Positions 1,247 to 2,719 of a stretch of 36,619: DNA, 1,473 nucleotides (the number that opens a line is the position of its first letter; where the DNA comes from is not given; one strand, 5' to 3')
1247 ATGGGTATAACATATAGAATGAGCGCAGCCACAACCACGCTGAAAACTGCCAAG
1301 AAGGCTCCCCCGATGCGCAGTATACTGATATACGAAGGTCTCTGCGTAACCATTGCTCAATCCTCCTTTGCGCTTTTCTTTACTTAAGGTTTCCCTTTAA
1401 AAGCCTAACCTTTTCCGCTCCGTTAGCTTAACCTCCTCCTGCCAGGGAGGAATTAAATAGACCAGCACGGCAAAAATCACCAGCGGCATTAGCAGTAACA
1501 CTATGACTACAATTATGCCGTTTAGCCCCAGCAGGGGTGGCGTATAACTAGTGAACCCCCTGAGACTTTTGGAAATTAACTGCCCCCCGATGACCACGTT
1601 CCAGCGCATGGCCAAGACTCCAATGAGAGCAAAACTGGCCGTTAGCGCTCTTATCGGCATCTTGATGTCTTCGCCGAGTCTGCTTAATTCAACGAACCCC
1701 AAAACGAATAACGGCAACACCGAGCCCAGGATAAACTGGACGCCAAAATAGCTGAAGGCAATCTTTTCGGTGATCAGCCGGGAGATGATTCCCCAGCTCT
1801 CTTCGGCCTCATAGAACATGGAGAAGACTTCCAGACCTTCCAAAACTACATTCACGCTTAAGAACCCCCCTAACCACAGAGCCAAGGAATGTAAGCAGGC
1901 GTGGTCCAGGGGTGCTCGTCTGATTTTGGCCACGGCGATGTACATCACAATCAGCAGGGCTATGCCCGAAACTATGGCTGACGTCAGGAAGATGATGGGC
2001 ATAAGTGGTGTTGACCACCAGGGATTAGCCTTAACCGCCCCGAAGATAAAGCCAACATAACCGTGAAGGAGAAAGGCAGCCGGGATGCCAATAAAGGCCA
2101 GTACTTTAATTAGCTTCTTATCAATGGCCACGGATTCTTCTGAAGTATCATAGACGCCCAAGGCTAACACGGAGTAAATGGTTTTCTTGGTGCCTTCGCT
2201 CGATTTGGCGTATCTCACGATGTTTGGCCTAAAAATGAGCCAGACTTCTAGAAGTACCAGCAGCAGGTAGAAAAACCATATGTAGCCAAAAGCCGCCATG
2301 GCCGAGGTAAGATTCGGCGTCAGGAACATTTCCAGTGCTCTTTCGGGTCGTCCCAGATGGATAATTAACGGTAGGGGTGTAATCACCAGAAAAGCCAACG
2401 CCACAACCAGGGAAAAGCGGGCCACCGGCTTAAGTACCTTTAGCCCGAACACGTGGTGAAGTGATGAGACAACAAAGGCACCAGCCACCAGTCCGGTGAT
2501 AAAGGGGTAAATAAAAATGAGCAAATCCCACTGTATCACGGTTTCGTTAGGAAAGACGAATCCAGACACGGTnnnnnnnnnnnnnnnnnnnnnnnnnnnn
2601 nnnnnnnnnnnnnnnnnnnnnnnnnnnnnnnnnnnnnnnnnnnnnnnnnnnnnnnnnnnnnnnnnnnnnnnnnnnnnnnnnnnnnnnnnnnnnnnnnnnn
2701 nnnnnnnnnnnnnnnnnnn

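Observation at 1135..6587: One operon joins a b6-type Rieske/cytochrome b complex to a decaheme cytochrome and an NrfCD-type quinone module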

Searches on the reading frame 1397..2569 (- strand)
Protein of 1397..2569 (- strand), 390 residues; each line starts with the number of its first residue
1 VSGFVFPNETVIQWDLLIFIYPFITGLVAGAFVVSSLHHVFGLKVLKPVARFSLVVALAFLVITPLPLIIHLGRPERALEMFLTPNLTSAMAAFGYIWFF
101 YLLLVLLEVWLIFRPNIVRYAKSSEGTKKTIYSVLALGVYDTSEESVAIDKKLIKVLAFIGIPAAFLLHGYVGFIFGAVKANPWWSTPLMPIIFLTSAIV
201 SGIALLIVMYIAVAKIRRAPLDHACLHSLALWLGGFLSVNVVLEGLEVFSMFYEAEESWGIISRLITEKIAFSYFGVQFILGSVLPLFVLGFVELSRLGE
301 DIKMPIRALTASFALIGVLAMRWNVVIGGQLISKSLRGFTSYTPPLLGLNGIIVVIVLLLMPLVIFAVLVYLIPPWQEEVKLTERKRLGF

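Call 3: search_protein_families(library=pfam, proteins=[window:1397-2569:-], max_evalue=0.01)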
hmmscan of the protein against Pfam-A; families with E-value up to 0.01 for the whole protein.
window:1397-2569:- (390 aa): 1 family
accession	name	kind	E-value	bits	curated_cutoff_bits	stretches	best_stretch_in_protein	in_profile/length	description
PF03916.19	NrfD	-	4.6e-39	135.3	25.8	1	12-332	9-311/313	Polysulphide reductase, NrfD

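Call 11: search_protein_families(library=ncbifam, proteins=[window:1397-2569:-], max_evalue=0.001)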
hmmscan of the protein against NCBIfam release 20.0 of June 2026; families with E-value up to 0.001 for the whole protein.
window:1397-2569:- (390 aa): 3 families
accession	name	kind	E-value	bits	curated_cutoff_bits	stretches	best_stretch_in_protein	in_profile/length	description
TIGR03148.1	cyt_nit_nrfD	equivalog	3.8e-16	59.3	347.6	1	12-331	8-313/316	cytochrome c nitrite reductase subunit NrfD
NF045798.1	DsrP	equivalog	4e-13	49.5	350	1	150-255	146-246/346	sulfate reduction electron transfer complex DsrMKJOP subunit DsrP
NF045714.1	sulf_resp_HmcC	equivalog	0.00032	20.1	550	0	26-370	52-362/376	sulfate respiration complex protein HmcC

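Call 13: find_homologous_proteins(query=window:1397-2569:-)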
Query window:1397-2569:- (390 aa): 8000 proteins with E <= 0.001 among 8000 candidates; the best 120 are listed.
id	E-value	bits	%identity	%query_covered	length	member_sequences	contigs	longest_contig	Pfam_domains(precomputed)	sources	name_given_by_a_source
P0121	4.9e-244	828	100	100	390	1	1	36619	PF03916.20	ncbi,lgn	ncbi:MAG: NrfD/PsrC family molybdoenzyme membrane anchor subunit [Dehalococcoidales bacterium]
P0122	1.4e-200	685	79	100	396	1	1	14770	PF03916.20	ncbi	-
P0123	2.2e-200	684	81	100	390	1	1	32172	PF03916.20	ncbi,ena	-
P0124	7.2e-200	682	79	100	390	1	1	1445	PF03916.20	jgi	jgi:Ni/Fe-hydrogenase subunit HybB-like protein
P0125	7.7e-199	679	81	100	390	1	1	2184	PF03916.20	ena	-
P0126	1.9e-198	678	80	100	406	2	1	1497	PF03916.20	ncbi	-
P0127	1.1e-197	675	78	100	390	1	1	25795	PF03916.20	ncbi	-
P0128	5.3e-197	673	77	100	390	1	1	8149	PF03916.20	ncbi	-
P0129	8.8e-197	672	79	99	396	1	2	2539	PF03916.20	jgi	jgi:Ni/Fe-hydrogenase subunit HybB-like protein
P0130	2.0e-196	671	78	100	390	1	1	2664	PF03916.20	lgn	-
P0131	2.1e-196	671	78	100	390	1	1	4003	PF03916.20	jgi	-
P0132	3.2e-196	670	78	100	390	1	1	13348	PF03916.20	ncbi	-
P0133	3.5e-196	670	77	100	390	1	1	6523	PF03916.20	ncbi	-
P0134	3.8e-196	670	77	100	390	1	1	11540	PF03916.20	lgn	-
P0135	1.1e-195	668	78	100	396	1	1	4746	PF03916.20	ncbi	-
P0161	3.5e-191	654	76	100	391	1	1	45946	PF03916.20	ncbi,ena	-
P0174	5.0e-188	643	75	99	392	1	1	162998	PF03916.20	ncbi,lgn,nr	ncbi:MAG: NrfD/PsrC family molybdoenzyme membrane anchor subunit [Dehalococcoidales bacterium]|nr:Nr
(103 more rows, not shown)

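Call 14: find_related_loci(query=window:1397-2569:-, collection=metagenome_contigs, flank=10000)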
Query window:1397-2569:- (390 aa) in metagenome_contigs; peptide patterns used: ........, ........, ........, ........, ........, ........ (x = any residue, [..] = any of these).
156 stretches matched a pattern; 120 encode a relative of the query (tblastn E <= 1e-3); the best 80 are kept; 80 distinct loci.
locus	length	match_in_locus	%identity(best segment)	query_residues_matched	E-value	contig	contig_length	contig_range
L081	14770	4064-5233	79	1-390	0e+0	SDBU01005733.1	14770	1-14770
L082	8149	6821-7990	77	1-390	0e+0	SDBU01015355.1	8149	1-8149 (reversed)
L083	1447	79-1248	77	1-390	0e+0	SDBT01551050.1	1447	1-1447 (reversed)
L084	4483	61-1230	76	1-390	0e+0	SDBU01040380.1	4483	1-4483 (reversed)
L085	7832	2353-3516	78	1-387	0e+0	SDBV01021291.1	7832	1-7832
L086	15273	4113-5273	77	4-390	0e+0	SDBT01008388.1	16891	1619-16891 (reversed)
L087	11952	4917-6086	77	1-390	0e+0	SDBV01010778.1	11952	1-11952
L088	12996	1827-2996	78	1-390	0e+0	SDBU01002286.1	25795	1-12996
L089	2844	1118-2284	78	1-390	0e+0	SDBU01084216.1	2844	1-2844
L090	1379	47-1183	79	1-379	0e+0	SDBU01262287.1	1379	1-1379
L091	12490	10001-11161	81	4-390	0e+0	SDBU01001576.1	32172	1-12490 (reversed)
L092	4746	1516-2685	77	1-390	0e+0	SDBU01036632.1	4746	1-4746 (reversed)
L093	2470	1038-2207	74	1-390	0e+0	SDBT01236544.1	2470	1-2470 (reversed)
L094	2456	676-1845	76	1-390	0e+0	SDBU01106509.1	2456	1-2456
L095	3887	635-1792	74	2-387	0e+0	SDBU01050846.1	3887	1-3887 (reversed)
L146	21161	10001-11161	49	4-388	8e-119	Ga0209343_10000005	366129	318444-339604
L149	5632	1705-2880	48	1-387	9e-117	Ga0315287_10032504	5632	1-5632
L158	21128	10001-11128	50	2-374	5e-114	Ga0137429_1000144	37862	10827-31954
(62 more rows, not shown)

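Call 28: search_solved_structures(query=window:1397-2569:-, max_evalue=0.01)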
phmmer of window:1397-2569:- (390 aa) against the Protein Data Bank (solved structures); distinct sequences matched with E-value up to 0.01: 0.

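Call 33: find_encoding_contigs(protein=P0161, flank=10000, max_places=2)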
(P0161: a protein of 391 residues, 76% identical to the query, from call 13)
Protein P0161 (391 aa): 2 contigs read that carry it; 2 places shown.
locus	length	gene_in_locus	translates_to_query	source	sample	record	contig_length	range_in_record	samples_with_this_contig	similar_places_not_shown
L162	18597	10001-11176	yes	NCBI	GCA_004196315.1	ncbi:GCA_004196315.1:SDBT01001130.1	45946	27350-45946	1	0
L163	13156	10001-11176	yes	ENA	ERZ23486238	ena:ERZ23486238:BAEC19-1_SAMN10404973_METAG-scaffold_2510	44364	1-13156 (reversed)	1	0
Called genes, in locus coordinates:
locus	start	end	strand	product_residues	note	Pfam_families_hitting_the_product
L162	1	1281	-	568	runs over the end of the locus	PF02776:TPP_enzyme_N, PF00205:TPP_enzyme_M, PF02775:TPP_enzyme_C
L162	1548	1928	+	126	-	-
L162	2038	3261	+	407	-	PF07690:MFS_1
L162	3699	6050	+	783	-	PF02743:dCache_1, PF13185:GAF_2 (faint), PF00672:HAMP (weak), PF00512:HisKA, PF02518:HATPase_c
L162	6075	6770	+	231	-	PF00072:Response_reg, PF00486:Trans_reg_C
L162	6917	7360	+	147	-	PF00072:Response_reg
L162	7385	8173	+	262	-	PF01145:Band_7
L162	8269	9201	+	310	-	PF02085:Cytochrom_CIII (faint), PF09699:Paired_CXXCH_1 (faint), PF14537:Cytochrom_c3_2 (faint), PF22113:Mtrc-MtrF_II-IV_dom (faint), PF14522:Cytochrome_C7 (weak)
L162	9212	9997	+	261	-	PF13183:Fer4_8 (weak), PF12838:Fer4_7, PF13237:Fer4_10, PF13247:Fer4_11, PF13187:Fer4_9 (weak), PF00037:Fer4, PF12797:Fer4_2 (weak), PF13237:Fer4_10 (weak), +5 more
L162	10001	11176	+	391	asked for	PF03916:NrfD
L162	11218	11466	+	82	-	-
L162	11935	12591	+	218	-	PF12728:HTH_17, PF13411:MerR_1 (weak), PF00376:MerR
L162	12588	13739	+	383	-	PF04055:Radical_SAM, PF13353:Fer4_12 (weak)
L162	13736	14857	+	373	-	PF04055:Radical_SAM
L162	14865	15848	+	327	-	PF13404:HTH_AsnC-type (weak), PF22451:NirdL-like_HTH, PF17805:AsnC_trans_reg2, PF22451:NirdL-like_HTH, PF17805:AsnC_trans_reg2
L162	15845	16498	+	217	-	PF13241:NAD_binding_7, PF14824:Sirohm_synth_M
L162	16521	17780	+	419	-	PF05201:GlutR_N, PF01488:Shikimate_DH, PF00745:GlutR_dimer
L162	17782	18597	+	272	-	?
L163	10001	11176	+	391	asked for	PF03916:NrfD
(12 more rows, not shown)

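Call 34: find_encoding_contigs(protein=P0174, flank=10000, max_places=2)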
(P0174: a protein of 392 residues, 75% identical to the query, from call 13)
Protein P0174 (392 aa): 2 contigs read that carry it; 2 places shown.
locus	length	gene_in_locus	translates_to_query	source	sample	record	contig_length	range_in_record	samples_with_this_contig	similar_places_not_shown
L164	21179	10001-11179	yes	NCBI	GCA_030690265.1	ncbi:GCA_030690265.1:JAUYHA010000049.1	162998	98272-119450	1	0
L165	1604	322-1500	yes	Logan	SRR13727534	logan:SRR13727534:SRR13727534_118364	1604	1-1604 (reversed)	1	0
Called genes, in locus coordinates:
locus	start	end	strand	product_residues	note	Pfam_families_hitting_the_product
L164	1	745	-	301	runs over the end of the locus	PF03264:Cytochrom_NNT (faint), PF14522:Cytochrome_C7 (weak), PF14537:Cytochrom_c3_2 (faint), PF22113:Mtrc-MtrF_II-IV_dom (faint), PF09699:Paired_CXXCH_1 (faint)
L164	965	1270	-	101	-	-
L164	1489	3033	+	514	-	PF21563:Mcp40H-20_sensor (weak), PF00672:HAMP, PF07730:HisKA_3, PF02518:HATPase_c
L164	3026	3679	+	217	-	PF00072:Response_reg, PF00196:GerE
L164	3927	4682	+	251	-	PF01145:Band_7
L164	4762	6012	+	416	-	PF00034:Cytochrom_C (weak), PF09699:Paired_CXXCH_1 (faint), PF13442:Cytochrome_CBB3, PF14522:Cytochrome_C7 (faint), PF14537:Cytochrom_c3_2 (faint), PF22113:Mtrc-MtrF_II-IV_dom (faint)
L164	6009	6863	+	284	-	PF13237:Fer4_10 (weak), PF13247:Fer4_11, PF13187:Fer4_9 (weak), PF00037:Fer4 (weak), PF12797:Fer4_2 (weak), PF12837:Fer4_6 (weak), PF12838:Fer4_7 (weak), PF13247:Fer4_11, +3 more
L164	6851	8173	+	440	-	PF03916:NrfD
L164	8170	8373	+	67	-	-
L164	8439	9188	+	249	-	PF09699:Paired_CXXCH_1 (faint), PF14537:Cytochrom_c3_2 (faint), PF22113:Mtrc-MtrF_II-IV_dom (faint), PF14522:Cytochrome_C7 (weak)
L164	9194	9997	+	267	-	PF00037:Fer4 (weak), PF12797:Fer4_2 (weak), PF12837:Fer4_6 (weak), PF12838:Fer4_7 (weak), PF13237:Fer4_10, PF13247:Fer4_11, PF12838:Fer4_7, PF00037:Fer4, +11 more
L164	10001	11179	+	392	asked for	PF03916:NrfD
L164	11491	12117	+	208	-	PF00753:Lactamase_B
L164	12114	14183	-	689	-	PF03030:H_PPase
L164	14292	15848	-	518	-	PF00075:RNase_H, PF17792:ThiD2, PF02581:TMP-TENI, PF03060:NMO (weak)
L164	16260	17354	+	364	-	PF00483:NTP_transferase, PF12804:NTP_transf_3, PF25087:GMPPB_C, PF14602:Hexapep_2 (faint), PF25084:LbH_EIF2B, PF00132:Hexapep (weak)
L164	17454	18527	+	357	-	PF03462:PCRF, PF00472:RF-1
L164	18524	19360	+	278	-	PF17827:PrmC_N, PF05175:MTS, PF06325:PrmA, PF02390:Methyltransf_4 (weak), PF13847:Methyltransf_31, PF08242:Methyltransf_12 (weak), PF13649:Methyltransf_25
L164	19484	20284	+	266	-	PF01012:ETF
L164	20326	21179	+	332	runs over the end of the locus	PF01012:ETF, PF00766:ETF_alpha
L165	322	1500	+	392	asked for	PF03916:NrfD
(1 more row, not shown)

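Call 56: search_protein_families(library=pfam, proteins=[L146:7020-8345:+, L146:8342-8701:+, L146:8722-9204:+, L146:11160-12914:-, L146:12878-14653:-, L146:14640-17360:-, L146:17765-18496:+, L146:18493-18972:+, L146:18976-20586:+, L146:4043-6547:-], max_evalue=0.0001)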
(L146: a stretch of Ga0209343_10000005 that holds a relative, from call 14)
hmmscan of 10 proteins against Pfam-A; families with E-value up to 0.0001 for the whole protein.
L146:7020-8345:+ (441 aa): 5 families
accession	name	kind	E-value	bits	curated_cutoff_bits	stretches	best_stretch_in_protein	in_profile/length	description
PF01593.30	Amino_oxidase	-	8.9e-42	144.3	19.8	1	10-439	1-440/443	Flavin containing amine oxidoreductase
PF13450.12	NAD_binding_8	-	6.9e-14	52.3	21.9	1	5-64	1-62/68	NAD(P)-binding Rossmann-like domain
PF01266.30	DAO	-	3.8e-06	27.1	27.9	1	2-52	1-49/353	FAD dependent oxidoreductase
PF00890.30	FAD_binding_2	-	2.8e-05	23.9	20.4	1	2-48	1-45/414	FAD binding domain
PF01946.23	Thi4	-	6.1e-05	22.8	26.2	1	1-38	18-56/235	Thi4 family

L146:8342-8701:+ (119 aa): 2 families
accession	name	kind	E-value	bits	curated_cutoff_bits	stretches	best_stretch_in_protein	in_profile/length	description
PF13442.11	Cytochrome_CBB3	-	3.6e-11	43.6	27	1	46-114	3-68/68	Cytochrome C oxidase, cbb3-type, subunit III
PF00034.26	Cytochrom_C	-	4.2e-06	28.4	21.3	0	47-117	2-89/90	Cytochrome c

L146:8722-9204:+ (160 aa): 4 families
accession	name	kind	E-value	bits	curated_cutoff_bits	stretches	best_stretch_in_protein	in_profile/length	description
PF22113.1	Mtrc-MtrF_II-IV_dom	-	6.5e-06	26.2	30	0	104-154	116-166/176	Outer membrane cytochrome MtrC/MtrF-like, domains II/IV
PF14537.11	Cytochrom_c3_2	-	7.4e-06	26.8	25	0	56-121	2-70/79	Cytochrome c3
PF09699.15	Paired_CXXCH_1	-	8.7e-06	25.8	20.6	0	145-155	8-17/41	Doubled CXXCH motif (Paired_CXXCH_1)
PF14522.11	Cytochrome_C7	-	1.1e-05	25.6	24.8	0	80-152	13-67/67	Cytochrome c7 and related cytochrome c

L146:11160-12914:- (584 aa): 4 families
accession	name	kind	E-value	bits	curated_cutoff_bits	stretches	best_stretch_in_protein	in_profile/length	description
PF14522.11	Cytochrome_C7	-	7.3e-18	64.6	24.8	0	523-582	17-66/67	Cytochrome c7 and related cytochrome c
PF14537.11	Cytochrom_c3_2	-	8.7e-15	55.4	25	1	251-312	4-66/79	Cytochrome c3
PF03264.19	Cytochrom_NNT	-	5.5e-11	42.9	24.1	1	54-193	15-168/174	NapC/NirT cytochrome c family, N-terminal region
PF02085.21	Cytochrom_CIII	-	1.6e-09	38.4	22.9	0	239-314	19-86/101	Class III cytochrome C family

L146:12878-14653:- (591 aa): 6 families
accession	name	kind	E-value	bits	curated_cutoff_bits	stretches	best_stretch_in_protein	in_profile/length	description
PF14522.11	Cytochrome_C7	-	2.3e-13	50.2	24.8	0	156-222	12-66/67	Cytochrome c7 and related cytochrome c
PF01292.26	Ni_hydr_CYTB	-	5.5e-13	49.5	30.1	1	394-571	4-165/179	Prokaryotic cytochrome b561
PF09699.15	Paired_CXXCH_1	-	8.3e-12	45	20.6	0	212-254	3-40/41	Doubled CXXCH motif (Paired_CXXCH_1)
PF14537.11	Cytochrom_c3_2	-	3.8e-11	43.7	25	0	34-123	4-79/79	Cytochrome c3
PF02085.21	Cytochrom_CIII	-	1.2e-09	38.9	22.9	0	32-122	26-101/101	Class III cytochrome C family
PF14358.11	DUF4405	-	6.3e-07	30.3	26.7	1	403-458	6-64/66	Domain of unknown function (DUF4405)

L146:14640-17360:- (906 aa): 5 families
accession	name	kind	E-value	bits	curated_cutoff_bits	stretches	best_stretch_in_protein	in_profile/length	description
PF14522.11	Cytochrome_C7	-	2.9e-22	78.7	24.8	0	437-506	7-67/67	Cytochrome c7 and related cytochrome c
PF14537.11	Cytochrom_c3_2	-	9.3e-21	74.5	25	0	475-564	8-79/79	Cytochrome c3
PF09699.15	Paired_CXXCH_1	-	2.4e-19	69.2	20.6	0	345-381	9-40/41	Doubled CXXCH motif (Paired_CXXCH_1)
PF22113.1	Mtrc-MtrF_II-IV_dom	-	5.7e-13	49.2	30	1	46-207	7-165/176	Outer membrane cytochrome MtrC/MtrF-like, domains II/IV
PF02085.21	Cytochrom_CIII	-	4.3e-05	24.2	22.9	0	42-132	27-101/101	Class III cytochrome C family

L146:17765-18496:+ (243 aa): 6 families
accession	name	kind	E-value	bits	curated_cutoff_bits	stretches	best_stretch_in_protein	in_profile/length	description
PF14522.11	Cytochrome_C7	-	1.6e-08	34.7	24.8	0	103-165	8-66/67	Cytochrome c7 and related cytochrome c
PF03264.19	Cytochrom_NNT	-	2.7e-08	34.2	24.1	0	7-79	6-75/174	NapC/NirT cytochrome c family, N-terminal region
PF22113.1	Mtrc-MtrF_II-IV_dom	-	3.6e-08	33.6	30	0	67-146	79-165/176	Outer membrane cytochrome MtrC/MtrF-like, domains II/IV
PF14537.11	Cytochrom_c3_2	-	3.9e-06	27.7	25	0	136-176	5-44/79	Cytochrome c3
PF13435.11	Cytochrome_C554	-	4.9e-06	27.8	20.8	0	33-77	44-84/84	Cytochrome c554 and c-prime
PF02085.21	Cytochrom_CIII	-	6.6e-05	23.6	22.9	0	109-165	47-101/101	Class III cytochrome C family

L146:18493-18972:+ (159 aa): 1 family
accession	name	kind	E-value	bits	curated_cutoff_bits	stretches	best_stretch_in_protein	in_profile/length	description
PF00355.32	Rieske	-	5.9e-13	49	20.3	1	44-140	2-87/88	Rieske [2Fe-2S] domain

L146:18976-20586:+ (536 aa): 7 families
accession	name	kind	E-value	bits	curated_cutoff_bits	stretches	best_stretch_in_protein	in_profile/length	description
PF00033.24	Cytochrome_B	-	4.3e-49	167.4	27.2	1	28-210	6-187/189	Cytochrome b/b6/petB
PF13631.11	Cytochrom_B_N_2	-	1e-40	139.9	27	1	94-264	2-163/169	Cytochrome b(N-terminal)/b6/petB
PF00034.26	Cytochrom_C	-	3.1e-21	76.9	21.3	2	372-446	3-88/90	Cytochrome c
PF13442.11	Cytochrome_CBB3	-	3e-18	66.4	27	2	455-529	4-68/68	Cytochrome C oxidase, cbb3-type, subunit III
PF02433.20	FixO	-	2.2e-13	50.6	29.6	0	395-434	102-141/219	Cytochrome C oxidase, mono-heme subunit/FixO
PF00032.22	Cytochrom_B_C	-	1.4e-09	38.6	20.7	1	270-357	1-85/102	Cytochrome b(C-terminal)/b6/petD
PF01292.26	Ni_hydr_CYTB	-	4.2e-05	23.8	30.1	1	20-104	87-160/179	Prokaryotic cytochrome b561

L146:4043-6547:- (834 aa): 3 families
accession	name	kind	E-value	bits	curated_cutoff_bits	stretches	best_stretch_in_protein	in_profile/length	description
PF13205.12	Big_5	-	4.9e-33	114.4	23.6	2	608-713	4-105/105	Bacterial Ig-like domain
PF14522.11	Cytochrome_C7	-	3.5e-06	27.2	24.8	0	425-500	12-66/67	Cytochrome c7 and related cytochrome c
PF14537.11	Cytochrom_c3_2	-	1e-05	26.3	25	0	176-254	6-79/79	Cytochrome c3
